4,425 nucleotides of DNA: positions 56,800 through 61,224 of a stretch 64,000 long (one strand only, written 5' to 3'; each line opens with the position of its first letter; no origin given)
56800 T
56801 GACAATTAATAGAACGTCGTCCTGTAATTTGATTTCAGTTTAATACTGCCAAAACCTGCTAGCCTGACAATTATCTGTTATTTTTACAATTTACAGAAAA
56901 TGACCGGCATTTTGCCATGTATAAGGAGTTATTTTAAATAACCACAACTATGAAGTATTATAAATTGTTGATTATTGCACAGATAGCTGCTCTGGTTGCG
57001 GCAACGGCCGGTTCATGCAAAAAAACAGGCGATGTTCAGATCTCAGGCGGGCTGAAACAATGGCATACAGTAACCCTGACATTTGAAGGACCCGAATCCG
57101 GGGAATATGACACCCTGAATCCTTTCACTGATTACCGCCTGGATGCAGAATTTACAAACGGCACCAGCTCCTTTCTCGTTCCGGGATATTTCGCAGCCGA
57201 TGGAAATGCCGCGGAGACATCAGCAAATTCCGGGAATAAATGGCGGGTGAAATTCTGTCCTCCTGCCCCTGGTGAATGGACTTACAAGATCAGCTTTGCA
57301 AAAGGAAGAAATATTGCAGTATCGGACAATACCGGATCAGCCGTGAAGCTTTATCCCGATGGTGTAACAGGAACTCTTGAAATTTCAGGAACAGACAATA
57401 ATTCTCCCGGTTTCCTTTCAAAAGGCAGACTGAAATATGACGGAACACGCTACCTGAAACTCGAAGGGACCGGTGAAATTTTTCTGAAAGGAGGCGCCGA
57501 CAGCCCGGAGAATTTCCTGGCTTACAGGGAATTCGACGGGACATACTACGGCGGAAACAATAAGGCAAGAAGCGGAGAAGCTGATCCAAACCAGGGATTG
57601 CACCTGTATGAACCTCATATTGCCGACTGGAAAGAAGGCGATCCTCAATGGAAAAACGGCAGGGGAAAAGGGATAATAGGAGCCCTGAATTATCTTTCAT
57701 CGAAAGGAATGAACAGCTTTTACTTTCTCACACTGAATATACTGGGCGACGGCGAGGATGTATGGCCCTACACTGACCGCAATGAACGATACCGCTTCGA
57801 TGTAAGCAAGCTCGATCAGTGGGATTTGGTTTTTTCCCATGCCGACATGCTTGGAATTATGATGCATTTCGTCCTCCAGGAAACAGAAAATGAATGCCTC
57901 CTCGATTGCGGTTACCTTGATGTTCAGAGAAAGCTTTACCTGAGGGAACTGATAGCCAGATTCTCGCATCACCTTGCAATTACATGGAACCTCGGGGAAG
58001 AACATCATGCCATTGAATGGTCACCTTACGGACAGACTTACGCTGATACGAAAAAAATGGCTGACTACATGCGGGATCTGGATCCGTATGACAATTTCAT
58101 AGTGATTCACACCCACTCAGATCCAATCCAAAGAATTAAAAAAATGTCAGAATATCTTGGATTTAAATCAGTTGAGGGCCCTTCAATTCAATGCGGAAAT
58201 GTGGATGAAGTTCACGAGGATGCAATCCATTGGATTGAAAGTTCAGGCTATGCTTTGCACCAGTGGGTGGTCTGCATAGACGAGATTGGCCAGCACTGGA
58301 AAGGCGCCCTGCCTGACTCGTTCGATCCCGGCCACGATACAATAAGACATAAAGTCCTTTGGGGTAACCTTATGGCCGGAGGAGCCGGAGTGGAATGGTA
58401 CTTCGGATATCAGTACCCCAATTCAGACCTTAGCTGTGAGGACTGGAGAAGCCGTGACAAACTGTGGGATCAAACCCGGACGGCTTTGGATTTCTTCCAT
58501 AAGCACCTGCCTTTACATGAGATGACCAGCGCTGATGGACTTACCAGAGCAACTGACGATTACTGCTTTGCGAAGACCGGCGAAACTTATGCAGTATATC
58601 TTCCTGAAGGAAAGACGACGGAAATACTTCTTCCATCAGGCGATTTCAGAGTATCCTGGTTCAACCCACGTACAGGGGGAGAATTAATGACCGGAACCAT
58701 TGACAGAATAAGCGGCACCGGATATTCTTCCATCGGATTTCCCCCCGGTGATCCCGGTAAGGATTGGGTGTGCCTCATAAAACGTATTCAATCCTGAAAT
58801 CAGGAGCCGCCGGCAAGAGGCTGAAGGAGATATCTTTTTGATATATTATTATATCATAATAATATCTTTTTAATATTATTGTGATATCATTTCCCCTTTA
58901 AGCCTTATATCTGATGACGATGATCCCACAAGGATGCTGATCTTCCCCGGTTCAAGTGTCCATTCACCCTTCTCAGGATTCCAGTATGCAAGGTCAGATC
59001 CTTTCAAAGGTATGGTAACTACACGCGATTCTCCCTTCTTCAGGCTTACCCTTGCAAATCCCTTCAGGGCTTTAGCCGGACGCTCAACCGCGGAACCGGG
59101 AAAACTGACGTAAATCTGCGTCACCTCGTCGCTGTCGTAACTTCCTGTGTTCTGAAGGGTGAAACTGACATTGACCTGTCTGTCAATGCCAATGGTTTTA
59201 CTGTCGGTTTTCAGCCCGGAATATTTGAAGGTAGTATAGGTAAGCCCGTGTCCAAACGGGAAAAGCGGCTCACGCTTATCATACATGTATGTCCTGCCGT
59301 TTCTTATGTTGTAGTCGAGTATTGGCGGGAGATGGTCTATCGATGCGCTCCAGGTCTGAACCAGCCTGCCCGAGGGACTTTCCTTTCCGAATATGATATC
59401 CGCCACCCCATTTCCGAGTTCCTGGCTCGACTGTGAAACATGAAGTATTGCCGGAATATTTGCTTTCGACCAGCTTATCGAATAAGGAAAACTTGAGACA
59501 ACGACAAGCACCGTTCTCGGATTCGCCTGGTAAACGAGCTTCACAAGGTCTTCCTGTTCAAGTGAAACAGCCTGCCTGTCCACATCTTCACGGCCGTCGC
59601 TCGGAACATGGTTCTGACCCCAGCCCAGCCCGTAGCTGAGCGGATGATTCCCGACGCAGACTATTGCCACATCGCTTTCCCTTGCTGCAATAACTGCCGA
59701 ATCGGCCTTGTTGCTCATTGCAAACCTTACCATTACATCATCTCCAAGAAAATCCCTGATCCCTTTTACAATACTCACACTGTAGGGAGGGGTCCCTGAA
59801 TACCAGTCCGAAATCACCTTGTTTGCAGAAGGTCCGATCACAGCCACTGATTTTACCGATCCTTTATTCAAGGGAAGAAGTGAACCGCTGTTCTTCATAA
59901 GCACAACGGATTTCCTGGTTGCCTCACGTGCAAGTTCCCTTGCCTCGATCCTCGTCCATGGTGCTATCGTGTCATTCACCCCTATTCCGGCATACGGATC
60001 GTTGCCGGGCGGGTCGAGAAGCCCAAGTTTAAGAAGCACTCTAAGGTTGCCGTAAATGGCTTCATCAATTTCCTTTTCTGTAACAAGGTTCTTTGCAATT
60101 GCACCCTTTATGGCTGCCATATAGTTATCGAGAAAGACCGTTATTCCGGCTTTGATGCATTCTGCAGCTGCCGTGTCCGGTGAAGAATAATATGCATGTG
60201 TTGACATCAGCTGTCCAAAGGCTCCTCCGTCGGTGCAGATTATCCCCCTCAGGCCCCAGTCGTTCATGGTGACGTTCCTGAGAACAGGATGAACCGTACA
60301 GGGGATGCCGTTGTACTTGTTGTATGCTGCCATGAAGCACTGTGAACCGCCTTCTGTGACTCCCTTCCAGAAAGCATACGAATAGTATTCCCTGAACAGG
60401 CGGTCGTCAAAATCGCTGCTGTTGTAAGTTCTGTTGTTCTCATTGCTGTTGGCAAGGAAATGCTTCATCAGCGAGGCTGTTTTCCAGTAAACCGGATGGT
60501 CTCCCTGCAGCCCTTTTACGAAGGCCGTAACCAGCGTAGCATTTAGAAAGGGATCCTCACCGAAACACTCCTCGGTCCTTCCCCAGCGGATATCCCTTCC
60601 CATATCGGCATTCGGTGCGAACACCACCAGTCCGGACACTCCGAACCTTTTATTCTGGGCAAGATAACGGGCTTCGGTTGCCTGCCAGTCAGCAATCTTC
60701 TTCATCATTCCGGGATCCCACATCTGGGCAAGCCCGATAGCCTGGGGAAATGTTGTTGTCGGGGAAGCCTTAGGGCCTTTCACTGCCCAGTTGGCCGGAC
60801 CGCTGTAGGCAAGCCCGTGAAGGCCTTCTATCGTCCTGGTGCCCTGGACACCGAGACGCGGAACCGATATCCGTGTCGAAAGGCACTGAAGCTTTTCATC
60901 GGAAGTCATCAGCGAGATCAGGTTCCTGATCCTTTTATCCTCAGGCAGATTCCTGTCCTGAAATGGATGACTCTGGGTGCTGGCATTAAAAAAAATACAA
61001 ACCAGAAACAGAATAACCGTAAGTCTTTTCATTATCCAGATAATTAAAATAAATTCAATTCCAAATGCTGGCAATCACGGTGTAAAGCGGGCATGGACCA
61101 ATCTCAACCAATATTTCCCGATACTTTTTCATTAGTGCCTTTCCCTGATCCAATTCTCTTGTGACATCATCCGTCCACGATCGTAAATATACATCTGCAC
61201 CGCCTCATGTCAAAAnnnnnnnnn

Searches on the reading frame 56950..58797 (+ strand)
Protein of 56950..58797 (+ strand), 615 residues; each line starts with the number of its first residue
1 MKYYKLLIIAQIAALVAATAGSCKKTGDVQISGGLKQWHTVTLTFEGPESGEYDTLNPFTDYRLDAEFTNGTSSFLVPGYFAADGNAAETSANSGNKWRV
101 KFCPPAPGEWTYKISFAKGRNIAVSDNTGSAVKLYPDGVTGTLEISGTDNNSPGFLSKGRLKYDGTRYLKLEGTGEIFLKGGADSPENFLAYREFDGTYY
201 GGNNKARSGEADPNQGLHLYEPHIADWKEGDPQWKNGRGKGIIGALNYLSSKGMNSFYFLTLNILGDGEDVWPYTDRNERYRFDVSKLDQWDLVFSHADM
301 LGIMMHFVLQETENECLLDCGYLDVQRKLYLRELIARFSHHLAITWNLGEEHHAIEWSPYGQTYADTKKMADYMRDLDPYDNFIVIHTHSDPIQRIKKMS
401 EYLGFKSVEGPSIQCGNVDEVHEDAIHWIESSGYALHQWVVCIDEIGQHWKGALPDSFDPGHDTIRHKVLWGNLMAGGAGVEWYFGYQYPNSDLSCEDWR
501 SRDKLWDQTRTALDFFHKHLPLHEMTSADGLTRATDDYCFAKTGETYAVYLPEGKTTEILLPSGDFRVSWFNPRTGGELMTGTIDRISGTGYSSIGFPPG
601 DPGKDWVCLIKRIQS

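Call 3: search_protein_families(library=pfam, proteins=[window:56950-58797:+], max_evalue=0.01)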
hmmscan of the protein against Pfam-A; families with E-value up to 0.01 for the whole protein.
window:56950-58797:+ (615 aa): 2 families
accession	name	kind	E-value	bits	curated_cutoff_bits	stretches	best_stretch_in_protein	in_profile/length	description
PF16586.11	DUF5060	-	5.7e-21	75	27.2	1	35-116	2-69/70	Domain of unknown function (DUF5060)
PF12904.13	Collagen_bind_2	-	5.1e-08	33.1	22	1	534-609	13-90/92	Putative collagen-binding domain of a collagenase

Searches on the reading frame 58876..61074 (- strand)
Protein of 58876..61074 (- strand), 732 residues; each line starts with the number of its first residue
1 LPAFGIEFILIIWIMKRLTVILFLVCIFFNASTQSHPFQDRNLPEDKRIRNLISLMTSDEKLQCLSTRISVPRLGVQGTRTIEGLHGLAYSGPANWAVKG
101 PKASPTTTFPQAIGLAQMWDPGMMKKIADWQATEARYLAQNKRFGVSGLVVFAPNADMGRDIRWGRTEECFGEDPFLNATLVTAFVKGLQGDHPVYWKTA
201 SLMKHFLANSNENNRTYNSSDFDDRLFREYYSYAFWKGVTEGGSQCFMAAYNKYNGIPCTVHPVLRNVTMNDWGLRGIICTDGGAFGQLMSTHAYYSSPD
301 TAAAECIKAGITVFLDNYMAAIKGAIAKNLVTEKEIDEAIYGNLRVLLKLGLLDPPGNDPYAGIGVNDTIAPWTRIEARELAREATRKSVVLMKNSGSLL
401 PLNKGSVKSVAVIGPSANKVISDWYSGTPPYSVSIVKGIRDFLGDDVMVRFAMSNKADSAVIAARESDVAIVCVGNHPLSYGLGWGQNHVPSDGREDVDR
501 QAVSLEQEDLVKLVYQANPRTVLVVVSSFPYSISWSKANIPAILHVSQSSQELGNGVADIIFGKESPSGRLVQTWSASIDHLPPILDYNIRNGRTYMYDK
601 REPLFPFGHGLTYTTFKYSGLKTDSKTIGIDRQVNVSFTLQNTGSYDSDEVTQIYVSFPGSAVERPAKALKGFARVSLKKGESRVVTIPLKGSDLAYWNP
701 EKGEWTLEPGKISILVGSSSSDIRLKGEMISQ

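Call 3: search_protein_families(library=pfam, proteins=[window:58876-61074:-], max_evalue=0.01)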
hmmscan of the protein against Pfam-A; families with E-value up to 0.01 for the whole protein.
window:58876-61074:- (732 aa): 3 families
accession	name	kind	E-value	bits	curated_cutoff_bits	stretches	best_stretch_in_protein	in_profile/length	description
PF01915.27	Glyco_hydro_3_C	-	8.1e-47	160.2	31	1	390-613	1-200/200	Glycosyl hydrolase family 3 C-terminal domain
PF00933.27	Glyco_hydro_3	-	2.5e-30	106.4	27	1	106-340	82-310/316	Glycosyl hydrolase family 3 N terminal domain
PF14310.12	Fn3-like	-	1.8e-25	89.3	25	1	650-720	1-71/71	Fibronectin type III-like domain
